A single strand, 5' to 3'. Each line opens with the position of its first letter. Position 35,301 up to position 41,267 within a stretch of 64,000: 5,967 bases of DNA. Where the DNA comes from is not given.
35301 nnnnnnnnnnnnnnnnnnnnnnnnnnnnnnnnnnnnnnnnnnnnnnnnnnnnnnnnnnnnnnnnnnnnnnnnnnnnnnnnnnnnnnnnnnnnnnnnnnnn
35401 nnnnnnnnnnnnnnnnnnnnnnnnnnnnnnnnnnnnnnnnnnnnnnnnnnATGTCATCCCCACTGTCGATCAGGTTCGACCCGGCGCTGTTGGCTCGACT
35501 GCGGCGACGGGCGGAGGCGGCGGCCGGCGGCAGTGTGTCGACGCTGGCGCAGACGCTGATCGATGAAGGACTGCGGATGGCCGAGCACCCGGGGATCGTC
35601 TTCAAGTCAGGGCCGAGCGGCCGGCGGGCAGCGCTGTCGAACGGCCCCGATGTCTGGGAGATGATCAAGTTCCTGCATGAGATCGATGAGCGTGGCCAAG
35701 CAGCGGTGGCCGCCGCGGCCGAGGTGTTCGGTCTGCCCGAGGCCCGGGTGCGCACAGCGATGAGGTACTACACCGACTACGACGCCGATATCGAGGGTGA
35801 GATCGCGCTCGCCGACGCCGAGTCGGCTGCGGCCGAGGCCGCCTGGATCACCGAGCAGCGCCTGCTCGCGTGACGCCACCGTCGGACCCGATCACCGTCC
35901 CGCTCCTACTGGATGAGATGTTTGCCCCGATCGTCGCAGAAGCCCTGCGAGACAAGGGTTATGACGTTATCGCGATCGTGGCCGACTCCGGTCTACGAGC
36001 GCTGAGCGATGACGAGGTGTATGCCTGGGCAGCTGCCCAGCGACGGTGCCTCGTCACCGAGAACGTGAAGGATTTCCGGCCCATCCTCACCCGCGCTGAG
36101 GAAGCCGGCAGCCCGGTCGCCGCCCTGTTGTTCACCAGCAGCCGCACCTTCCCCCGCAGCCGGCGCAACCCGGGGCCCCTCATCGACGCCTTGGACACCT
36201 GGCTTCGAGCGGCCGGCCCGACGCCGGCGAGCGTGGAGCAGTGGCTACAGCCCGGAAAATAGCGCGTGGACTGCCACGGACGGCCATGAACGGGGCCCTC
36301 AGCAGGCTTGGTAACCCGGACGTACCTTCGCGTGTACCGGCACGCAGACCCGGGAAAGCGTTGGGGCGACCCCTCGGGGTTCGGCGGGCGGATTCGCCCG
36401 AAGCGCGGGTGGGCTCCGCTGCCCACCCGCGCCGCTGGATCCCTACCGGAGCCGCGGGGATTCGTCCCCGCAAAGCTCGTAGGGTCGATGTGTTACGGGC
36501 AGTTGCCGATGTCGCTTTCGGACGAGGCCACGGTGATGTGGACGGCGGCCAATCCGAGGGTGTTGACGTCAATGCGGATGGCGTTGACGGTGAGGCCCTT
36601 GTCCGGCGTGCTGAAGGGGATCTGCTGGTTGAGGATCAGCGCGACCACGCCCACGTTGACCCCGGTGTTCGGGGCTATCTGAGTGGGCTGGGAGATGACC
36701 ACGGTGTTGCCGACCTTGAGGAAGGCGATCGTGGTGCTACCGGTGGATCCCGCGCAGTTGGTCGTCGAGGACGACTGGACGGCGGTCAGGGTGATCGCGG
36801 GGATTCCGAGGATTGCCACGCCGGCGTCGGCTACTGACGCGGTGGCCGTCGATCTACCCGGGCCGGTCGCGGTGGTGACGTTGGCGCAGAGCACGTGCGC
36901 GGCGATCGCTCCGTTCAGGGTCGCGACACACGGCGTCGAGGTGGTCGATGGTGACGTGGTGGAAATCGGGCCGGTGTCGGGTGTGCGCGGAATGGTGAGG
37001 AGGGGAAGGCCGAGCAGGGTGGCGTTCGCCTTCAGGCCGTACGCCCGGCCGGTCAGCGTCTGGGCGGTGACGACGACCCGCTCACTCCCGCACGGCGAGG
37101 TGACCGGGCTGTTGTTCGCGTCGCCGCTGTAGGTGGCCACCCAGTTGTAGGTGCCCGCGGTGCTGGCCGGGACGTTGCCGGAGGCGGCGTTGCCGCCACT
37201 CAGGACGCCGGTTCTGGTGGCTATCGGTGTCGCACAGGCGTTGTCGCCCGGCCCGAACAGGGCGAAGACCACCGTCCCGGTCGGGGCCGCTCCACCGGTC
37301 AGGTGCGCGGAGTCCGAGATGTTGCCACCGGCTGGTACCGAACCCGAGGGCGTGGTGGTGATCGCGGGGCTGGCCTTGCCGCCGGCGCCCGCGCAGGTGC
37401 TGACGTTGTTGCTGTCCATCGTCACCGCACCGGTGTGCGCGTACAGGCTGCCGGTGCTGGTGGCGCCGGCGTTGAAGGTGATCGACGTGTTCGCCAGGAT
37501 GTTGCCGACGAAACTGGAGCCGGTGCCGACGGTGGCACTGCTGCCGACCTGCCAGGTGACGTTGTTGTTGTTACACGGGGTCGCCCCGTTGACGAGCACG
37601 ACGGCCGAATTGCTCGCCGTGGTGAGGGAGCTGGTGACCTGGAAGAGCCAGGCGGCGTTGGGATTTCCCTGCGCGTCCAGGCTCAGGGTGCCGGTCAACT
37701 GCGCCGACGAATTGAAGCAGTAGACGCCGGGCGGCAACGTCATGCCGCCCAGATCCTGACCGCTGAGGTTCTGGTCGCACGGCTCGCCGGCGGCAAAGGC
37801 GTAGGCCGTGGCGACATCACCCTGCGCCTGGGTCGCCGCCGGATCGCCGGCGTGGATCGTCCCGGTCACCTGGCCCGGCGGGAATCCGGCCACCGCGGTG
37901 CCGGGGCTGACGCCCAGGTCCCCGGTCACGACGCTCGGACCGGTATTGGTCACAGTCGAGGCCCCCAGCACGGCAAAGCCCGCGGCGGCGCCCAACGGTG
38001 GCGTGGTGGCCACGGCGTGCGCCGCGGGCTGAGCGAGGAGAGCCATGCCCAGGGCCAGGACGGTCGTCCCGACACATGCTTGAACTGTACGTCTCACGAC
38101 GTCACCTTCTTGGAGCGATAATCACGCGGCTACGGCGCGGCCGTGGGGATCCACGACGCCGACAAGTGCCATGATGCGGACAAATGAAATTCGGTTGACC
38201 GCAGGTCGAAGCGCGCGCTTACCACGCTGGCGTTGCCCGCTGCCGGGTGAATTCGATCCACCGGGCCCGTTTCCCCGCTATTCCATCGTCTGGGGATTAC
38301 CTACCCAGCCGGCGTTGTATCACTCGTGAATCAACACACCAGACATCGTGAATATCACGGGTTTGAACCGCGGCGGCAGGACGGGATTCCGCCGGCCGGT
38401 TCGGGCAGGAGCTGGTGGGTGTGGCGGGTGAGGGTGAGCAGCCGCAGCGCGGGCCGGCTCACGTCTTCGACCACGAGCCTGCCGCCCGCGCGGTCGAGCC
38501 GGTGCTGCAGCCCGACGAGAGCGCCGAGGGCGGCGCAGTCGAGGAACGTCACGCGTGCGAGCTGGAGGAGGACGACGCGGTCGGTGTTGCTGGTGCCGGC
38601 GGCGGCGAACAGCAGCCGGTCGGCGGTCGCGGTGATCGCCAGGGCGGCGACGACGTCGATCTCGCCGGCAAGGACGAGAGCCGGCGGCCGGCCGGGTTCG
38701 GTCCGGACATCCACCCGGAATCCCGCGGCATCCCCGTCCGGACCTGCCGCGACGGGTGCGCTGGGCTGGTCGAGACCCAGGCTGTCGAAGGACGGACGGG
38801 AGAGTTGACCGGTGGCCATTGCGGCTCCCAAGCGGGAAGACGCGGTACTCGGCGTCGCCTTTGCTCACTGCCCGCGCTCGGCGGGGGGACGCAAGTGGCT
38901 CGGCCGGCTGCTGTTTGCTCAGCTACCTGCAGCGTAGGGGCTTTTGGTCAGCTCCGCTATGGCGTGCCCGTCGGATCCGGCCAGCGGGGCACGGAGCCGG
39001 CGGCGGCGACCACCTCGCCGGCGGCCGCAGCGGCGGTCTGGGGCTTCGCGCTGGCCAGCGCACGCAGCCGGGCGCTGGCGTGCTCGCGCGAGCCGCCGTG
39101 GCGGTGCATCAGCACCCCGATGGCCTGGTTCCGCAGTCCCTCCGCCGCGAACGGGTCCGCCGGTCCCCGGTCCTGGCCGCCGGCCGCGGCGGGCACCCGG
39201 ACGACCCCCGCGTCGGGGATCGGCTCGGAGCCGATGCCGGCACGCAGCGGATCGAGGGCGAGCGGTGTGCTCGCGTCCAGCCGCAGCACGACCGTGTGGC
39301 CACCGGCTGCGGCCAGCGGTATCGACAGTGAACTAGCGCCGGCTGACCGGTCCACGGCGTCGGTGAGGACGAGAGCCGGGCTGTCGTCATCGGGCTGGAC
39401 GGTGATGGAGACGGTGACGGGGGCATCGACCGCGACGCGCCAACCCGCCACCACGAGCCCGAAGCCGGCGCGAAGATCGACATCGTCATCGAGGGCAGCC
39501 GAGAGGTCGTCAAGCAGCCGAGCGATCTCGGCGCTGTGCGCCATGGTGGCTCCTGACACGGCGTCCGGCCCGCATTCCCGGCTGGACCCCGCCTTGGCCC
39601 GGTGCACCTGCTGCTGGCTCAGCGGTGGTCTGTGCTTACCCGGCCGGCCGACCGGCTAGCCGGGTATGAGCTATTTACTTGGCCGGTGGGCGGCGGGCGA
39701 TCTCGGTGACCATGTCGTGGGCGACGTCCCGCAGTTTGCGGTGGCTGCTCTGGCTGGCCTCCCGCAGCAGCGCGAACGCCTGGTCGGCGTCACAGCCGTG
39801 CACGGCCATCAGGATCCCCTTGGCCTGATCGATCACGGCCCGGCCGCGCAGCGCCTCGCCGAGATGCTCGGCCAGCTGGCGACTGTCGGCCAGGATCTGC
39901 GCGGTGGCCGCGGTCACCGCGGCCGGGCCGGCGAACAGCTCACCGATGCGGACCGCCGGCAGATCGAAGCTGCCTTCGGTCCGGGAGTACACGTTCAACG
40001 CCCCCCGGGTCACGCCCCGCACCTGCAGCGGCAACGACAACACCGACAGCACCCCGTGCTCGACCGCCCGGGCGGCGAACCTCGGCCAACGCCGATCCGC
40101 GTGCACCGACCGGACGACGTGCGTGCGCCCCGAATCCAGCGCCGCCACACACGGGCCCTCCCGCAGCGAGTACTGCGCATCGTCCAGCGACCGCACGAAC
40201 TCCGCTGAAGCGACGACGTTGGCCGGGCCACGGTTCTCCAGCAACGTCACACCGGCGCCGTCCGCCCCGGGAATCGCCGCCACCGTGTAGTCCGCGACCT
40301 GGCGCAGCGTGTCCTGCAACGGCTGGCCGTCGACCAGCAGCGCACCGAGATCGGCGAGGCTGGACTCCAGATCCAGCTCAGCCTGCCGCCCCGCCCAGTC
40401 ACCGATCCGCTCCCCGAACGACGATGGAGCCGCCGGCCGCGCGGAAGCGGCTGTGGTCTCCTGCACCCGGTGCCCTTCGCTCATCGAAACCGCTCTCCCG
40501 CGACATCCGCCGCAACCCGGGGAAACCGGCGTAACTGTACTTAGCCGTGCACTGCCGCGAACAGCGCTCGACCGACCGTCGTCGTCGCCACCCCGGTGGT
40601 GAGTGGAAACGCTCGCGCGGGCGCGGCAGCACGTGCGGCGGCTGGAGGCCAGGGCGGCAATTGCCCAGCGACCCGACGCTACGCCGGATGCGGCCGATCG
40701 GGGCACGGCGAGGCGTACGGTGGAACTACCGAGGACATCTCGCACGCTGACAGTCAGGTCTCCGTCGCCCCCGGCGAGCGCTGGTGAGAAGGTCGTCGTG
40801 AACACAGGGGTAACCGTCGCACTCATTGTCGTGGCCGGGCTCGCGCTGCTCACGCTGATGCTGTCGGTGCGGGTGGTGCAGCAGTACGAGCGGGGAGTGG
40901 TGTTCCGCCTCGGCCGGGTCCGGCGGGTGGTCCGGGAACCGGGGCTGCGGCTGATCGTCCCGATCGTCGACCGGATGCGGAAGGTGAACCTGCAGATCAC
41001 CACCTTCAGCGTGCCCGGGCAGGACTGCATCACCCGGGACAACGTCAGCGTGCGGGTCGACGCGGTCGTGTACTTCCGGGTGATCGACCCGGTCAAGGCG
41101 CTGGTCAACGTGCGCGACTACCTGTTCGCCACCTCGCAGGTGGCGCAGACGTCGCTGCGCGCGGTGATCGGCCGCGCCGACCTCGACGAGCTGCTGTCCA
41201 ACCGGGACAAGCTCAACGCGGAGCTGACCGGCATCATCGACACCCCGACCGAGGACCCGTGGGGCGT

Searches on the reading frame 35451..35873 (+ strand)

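Call 13: search_protein_families(library=pfam, proteins=[window:35451-35873:+], max_evalue=0.01)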
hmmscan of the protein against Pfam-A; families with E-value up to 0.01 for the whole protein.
window:35451-35873:+ (140 aa): 0 families

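Call 38: search_protein_families(library=padloc, proteins=[window:35451-35873:+], max_evalue=0.01)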
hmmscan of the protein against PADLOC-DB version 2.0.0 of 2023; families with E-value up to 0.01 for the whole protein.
window:35451-35873:+ (140 aa): 0 families

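Call 39: search_protein_families(library=ncbifam, proteins=[window:35451-35873:+], max_evalue=0.01)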
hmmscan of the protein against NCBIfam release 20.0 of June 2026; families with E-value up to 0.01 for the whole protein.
window:35451-35873:+ (140 aa): 0 families

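Call 42: search_protein_families(library=phrogs, proteins=[window:35451-35873:+], max_evalue=0.01)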
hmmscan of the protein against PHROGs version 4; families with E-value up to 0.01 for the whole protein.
window:35451-35873:+ (140 aa): 0 families

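Call 52: search_protein_families(library=pfam, proteins=[window:35451-35873:+], max_evalue=5)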
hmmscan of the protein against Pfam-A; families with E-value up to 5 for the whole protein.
window:35451-35873:+ (140 aa): 3 families
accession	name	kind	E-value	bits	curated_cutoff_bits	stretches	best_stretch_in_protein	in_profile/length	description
PF07878.17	RHH_5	-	0.021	15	26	1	13-44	12-42/43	CopG-like RHH_1 or ribbon-helix-helix domain, RHH_5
PF08621.15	RPAP1_N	-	0.021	15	25.3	1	8-23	29-44/46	RPAP1-like, N-terminal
PF01257.25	2Fe-2S_thioredx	-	0.16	12.2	24.8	1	72-119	16-67/145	Thioredoxin-like [2Fe-2S] ferredoxin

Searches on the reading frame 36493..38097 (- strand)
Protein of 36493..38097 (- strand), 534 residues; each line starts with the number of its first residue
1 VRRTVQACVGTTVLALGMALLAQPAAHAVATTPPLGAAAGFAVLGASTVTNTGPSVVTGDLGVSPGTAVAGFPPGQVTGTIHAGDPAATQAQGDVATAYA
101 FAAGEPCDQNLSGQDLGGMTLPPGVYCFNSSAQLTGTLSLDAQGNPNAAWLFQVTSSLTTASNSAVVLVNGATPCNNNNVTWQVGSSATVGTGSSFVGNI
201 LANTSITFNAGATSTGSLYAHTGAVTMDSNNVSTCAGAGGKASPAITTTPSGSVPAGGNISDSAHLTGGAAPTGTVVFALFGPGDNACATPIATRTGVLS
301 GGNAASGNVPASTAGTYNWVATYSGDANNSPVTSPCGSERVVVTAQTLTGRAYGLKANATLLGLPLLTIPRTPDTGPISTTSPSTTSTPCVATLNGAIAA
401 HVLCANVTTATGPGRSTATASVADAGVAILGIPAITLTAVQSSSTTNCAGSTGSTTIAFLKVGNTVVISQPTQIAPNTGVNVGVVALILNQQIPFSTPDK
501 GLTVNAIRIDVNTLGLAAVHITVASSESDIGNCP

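Call 16: search_protein_families(library=pfam, proteins=[window:36493-38097:-], max_evalue=0.01)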
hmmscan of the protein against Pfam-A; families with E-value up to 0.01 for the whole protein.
window:36493-38097:- (534 aa): 2 families
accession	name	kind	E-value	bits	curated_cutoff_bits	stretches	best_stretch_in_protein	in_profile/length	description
PF11999.13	Ice_binding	-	4.4e-63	213.1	28.7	1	43-232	1-207/208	Ice-binding-like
PF16640.11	Big_3_5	-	2.2e-06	28.5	35.5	1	248-335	2-81/88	Bacterial Ig-like domain (group 3)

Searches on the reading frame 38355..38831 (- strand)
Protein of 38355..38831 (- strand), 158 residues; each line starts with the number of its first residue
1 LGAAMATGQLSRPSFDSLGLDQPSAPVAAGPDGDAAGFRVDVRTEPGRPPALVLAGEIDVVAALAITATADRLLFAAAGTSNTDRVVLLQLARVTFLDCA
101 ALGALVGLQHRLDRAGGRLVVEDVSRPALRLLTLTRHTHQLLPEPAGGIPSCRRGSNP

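Call 16: search_protein_families(library=pfam, proteins=[window:38355-38831:-], max_evalue=0.01)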
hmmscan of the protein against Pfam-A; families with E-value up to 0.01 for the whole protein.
window:38355-38831:- (158 aa): 2 families
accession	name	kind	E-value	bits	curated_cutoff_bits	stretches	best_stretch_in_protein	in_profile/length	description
PF01740.26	STAS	-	7.8e-09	35.7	22.6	1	51-137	12-93/106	STAS domain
PF13466.11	STAS_2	-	2.7e-06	27.9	29.2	1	52-135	1-77/80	STAS domain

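Call 48: find_encoding_contigs(protein=window:38355-38819:-, flank=10000, max_places=10)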
Protein window:38355-38819:- (154 aa): 7 contigs read that carry it; 7 places shown.
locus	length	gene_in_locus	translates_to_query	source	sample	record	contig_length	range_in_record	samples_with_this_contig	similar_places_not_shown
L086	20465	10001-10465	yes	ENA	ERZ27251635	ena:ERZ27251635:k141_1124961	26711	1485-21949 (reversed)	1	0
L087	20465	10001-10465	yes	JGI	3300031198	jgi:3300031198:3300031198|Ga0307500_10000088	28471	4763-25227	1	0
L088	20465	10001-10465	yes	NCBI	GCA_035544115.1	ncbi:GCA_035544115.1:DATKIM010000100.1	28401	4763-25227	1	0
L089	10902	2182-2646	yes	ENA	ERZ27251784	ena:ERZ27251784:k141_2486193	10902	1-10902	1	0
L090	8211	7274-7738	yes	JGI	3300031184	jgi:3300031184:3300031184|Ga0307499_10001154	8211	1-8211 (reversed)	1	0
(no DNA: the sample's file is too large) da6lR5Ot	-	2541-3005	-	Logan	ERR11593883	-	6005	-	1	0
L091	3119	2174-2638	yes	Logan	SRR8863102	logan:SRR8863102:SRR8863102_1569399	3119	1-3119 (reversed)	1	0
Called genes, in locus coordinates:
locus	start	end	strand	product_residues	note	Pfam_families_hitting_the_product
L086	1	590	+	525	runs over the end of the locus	PF13148:DUF3987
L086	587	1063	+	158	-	PF12728:HTH_17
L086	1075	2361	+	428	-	PF14659:Phage_int_SAM_3 (weak), PF00589:Phage_integrase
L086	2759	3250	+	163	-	-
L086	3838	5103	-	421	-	PF01266:DAO, PF07992:Pyr_redox_2 (faint), PF13450:NAD_binding_8 (weak)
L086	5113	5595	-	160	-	PF12867:DinB_2 (weak)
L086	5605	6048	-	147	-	PF08327:AHSA1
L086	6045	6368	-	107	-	PF25213:HVO_A0261_N (weak), PF12840:HTH_20, PF01022:HTH_5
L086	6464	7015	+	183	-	PF03358:FMN_red, PF02525:Flavodoxin_2 (faint)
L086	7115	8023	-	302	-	PF01145:Band_7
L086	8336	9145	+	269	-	PF01590:GAF (weak), PF13185:GAF_2, PF03861:ANTAR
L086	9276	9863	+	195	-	PF03861:ANTAR (faint)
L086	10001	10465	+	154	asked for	PF01740:STAS, PF13466:STAS_2 (weak)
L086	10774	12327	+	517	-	PF11999:Ice_binding, PF16640:Big_3_5 (weak)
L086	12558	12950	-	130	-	PF18480:DUF5615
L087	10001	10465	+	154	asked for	PF01740:STAS, PF13466:STAS_2 (weak)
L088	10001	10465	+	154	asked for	PF01740:STAS, PF13466:STAS_2 (weak)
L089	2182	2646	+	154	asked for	PF01740:STAS, PF13466:STAS_2 (weak)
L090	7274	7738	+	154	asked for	PF01740:STAS, PF13466:STAS_2 (weak)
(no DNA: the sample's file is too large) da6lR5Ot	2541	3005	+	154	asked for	PF01740:STAS, PF13466:STAS_2 (weak)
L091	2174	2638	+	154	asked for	PF01740:STAS, PF13466:STAS_2 (weak)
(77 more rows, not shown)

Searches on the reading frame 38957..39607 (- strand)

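Call 16: search_protein_families(library=pfam, proteins=[window:38957-39607:-], max_evalue=0.01)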
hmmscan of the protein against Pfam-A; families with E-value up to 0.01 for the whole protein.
window:38957-39607:- (216 aa): 1 family
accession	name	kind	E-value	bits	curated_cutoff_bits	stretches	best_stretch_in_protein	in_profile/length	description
PF03861.19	ANTAR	-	2.9e-05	24.2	27.3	1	160-200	14-54/54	ANTAR domain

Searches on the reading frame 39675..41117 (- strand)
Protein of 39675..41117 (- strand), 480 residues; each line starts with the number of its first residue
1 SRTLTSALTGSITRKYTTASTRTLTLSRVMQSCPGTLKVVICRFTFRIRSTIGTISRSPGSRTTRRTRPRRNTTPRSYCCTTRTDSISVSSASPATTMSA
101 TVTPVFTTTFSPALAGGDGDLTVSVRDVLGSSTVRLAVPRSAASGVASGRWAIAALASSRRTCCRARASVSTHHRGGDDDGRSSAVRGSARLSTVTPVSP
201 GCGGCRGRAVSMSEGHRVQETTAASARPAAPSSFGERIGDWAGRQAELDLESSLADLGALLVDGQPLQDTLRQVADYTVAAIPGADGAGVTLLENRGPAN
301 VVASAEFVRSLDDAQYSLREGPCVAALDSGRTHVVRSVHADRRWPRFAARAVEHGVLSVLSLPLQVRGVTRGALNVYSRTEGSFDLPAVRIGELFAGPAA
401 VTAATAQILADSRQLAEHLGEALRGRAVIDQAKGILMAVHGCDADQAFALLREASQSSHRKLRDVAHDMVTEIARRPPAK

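Call 16: search_protein_families(library=pfam, proteins=[window:39675-41117:-], max_evalue=0.01)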
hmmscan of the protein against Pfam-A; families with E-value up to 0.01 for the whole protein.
window:39675-41117:- (480 aa): 3 families
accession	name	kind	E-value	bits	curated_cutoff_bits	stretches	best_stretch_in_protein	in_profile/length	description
PF03861.19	ANTAR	-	2.4e-21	75.7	27.3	1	417-469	1-53/54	ANTAR domain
PF13185.12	GAF_2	-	2.8e-13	50.7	28.6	1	266-401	3-133/136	GAF domain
PF01590.32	GAF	-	3.4e-06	28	22.4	1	269-398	4-128/133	GAF domain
